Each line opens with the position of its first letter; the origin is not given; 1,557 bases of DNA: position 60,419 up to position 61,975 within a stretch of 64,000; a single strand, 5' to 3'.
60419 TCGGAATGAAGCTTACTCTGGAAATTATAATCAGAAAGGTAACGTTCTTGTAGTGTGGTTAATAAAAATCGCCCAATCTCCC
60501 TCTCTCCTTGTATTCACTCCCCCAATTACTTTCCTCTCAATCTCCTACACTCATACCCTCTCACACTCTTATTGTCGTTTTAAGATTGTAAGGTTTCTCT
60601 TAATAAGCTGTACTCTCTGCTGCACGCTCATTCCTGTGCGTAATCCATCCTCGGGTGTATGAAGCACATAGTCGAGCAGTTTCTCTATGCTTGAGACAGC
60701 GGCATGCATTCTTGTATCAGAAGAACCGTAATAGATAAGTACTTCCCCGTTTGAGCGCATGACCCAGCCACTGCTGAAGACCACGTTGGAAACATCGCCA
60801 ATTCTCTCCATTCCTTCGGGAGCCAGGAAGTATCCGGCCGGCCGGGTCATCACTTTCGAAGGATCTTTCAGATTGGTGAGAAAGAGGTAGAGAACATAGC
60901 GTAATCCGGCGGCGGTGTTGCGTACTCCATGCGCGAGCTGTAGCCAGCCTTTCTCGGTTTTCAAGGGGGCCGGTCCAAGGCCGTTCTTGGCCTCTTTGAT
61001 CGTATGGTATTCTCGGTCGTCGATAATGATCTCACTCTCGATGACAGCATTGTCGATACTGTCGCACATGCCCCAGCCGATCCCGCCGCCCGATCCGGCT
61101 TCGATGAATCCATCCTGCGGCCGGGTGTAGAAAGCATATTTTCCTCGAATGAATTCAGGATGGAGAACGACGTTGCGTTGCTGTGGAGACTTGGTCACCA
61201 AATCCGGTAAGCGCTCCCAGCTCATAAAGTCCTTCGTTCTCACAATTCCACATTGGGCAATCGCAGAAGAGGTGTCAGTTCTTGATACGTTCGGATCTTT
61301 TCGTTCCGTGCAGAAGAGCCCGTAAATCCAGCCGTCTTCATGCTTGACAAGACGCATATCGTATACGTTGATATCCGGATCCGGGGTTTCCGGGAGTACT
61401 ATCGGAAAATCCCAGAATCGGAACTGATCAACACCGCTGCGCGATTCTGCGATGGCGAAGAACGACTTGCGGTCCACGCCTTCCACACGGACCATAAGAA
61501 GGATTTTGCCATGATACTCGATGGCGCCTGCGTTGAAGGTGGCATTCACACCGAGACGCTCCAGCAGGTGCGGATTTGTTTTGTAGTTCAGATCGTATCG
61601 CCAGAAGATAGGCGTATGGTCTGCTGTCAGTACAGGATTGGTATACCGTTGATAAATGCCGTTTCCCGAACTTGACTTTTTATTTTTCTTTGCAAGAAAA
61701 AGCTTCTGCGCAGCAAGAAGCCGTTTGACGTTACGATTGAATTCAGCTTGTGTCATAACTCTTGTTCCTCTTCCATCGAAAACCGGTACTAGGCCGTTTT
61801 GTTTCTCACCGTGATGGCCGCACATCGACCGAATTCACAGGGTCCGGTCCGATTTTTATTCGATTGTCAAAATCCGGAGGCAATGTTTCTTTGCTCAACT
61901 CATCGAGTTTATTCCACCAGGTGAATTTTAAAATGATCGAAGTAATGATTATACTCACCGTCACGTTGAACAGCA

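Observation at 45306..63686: Mannan/glucomannan utilisation locus built on T9SS-secreted enzymes plus an SSS-GH130 import/phosphorolysis operon instead of SusC/SusD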

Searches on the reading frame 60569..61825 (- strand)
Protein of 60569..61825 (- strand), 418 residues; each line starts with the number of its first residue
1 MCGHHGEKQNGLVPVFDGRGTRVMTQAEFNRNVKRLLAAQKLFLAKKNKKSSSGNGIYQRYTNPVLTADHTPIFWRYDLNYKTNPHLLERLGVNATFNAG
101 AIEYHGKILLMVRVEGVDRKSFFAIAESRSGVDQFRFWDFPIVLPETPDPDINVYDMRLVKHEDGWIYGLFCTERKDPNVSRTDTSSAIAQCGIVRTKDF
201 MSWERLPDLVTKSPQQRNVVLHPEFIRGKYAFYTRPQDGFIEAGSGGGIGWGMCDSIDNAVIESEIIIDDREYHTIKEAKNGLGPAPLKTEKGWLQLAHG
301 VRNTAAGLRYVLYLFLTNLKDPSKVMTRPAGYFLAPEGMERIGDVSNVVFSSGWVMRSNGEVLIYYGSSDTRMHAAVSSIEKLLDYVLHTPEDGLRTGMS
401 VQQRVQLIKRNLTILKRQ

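Call 3: search_protein_families(library=pfam, proteins=[window:60569-61825:-], max_evalue=0.01)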
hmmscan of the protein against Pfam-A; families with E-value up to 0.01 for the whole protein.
window:60569-61825:- (418 aa): 2 families
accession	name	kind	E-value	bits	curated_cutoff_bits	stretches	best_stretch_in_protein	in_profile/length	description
PF04041.19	Glyco_hydro_130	-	9.4e-26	90.9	26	1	93-387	32-318/320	beta-1,4-mannooligosaccharide phosphorylase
PF08950.16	DUF1861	-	3.7e-05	23.4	28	1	277-375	187-287/296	Protein of unknown function (DUF1861)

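Call 8: search_protein_families(library=ncbifam, proteins=[window:60569-61825:-], max_evalue=0.001)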
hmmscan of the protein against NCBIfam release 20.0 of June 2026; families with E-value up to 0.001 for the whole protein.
window:60569-61825:- (418 aa): 3 families
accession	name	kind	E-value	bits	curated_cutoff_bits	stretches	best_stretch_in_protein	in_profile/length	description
NF050092.1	BtaManbiosPhlase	equivalog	4.4e-28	98.2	550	1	121-385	107-348/351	BtaManbiosPhlase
NF052550.1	BManbPhaseBMBP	equivalog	2.5e-22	79.6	450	1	93-382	23-293/296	beta-1,2-mannobiose phosphorylase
NF058598.1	BetMansidBT3780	equivalog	1.7e-07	30.7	550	1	60-379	32-363/366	beta-1,2-mannosidase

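Call 9: search_solved_structures(query=window:60569-61825:-, max_evalue=0.001, show_alignments=2)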
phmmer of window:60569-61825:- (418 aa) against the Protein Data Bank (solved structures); distinct sequences matched with E-value up to 0.001: 14.
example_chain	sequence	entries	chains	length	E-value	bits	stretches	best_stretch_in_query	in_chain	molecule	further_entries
3was_A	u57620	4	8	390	7.2e-172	575.2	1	29-416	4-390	4-O-beta-D-mannosyl-D-glucose phosphorylase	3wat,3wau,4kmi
5ay9_A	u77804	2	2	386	7.8e-156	522.4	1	39-415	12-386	4-O-beta-D-mannosyl-D-glucose phosphorylase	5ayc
1vkd_A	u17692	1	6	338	3.9e-31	111.6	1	72-388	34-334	conserved hypothetical protein TM1225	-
5ayd_A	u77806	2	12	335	9.2e-21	77.4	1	68-388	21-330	Beta-1,4-mannooligosaccharide phosphorylase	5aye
4udk_E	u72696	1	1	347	2e-17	66.4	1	192-389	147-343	UHGB_MP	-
4udg_A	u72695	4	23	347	2e-17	66.4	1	192-389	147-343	UHGB_MP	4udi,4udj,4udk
7fip_A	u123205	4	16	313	9e-17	64.3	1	124-382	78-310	Beta-1,2-mannobiose phosphorylase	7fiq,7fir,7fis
9erg_A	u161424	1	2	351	1.8e-16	63.3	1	181-385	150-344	Uhgb_MS mannoside synthase from an unknown human gut bacterium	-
9eqq_A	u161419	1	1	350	1.8e-16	63.3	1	181-385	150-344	Uhgb_MS mannoside synthase from an unknown human gut bacterium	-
9erh_A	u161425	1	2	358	1.8e-16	63.3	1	181-385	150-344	Uhgb_MS mannoside synthase from an unknown human gut bacterium in complex with 1,2-beta-ma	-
9fj8_A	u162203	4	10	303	1e-15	60.8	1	97-381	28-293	1,2-beta-oligomannan phosphorylase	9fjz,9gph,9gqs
5b0p_A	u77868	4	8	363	1.1e-15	60.7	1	192-384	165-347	Lin0857 protein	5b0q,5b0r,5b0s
3qc2_A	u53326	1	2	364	0.00043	22.5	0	226-377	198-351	glycosyl hydrolase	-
3r67_A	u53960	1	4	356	0.0006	22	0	96-377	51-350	putative Glycosidase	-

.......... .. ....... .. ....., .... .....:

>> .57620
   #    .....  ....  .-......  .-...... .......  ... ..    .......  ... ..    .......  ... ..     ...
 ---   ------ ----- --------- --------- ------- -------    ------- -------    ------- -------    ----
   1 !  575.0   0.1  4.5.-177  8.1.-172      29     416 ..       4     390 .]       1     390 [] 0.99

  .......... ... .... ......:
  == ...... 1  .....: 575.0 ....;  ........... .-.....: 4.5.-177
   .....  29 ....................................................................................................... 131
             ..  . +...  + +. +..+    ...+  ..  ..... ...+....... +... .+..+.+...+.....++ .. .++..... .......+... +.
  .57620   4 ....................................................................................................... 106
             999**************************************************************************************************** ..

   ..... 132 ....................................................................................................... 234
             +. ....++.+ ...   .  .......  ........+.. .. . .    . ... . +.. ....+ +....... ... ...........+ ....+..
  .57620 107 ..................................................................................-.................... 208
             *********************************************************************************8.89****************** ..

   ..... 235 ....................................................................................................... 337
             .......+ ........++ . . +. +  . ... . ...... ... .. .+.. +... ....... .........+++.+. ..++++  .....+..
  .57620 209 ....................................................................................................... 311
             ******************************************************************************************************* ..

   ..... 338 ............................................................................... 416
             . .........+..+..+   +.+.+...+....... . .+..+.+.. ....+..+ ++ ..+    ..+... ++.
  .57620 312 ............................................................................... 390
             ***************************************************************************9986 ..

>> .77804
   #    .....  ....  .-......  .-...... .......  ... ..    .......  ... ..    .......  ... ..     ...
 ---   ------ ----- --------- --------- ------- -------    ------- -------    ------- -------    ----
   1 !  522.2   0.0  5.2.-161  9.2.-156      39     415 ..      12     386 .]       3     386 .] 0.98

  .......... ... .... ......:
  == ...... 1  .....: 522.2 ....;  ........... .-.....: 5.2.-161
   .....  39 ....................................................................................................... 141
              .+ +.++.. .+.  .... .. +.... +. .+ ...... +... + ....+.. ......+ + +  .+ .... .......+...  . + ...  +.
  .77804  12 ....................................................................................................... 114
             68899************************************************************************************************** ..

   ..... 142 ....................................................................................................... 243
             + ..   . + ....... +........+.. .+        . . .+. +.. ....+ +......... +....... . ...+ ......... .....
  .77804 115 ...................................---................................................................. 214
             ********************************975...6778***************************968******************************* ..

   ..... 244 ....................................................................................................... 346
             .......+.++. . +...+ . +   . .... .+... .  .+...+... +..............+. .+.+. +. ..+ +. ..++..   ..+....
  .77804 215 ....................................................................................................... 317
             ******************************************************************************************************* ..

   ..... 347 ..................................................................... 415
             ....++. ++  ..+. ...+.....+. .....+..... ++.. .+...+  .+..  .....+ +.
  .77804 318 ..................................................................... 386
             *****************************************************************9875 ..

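Call 19: find_encoding_contigs(protein=window:60569-61756:-, flank=10000, max_places=6)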
Protein window:60569-61756:- (395 aa): no gene with exactly this product is on record in the collection.
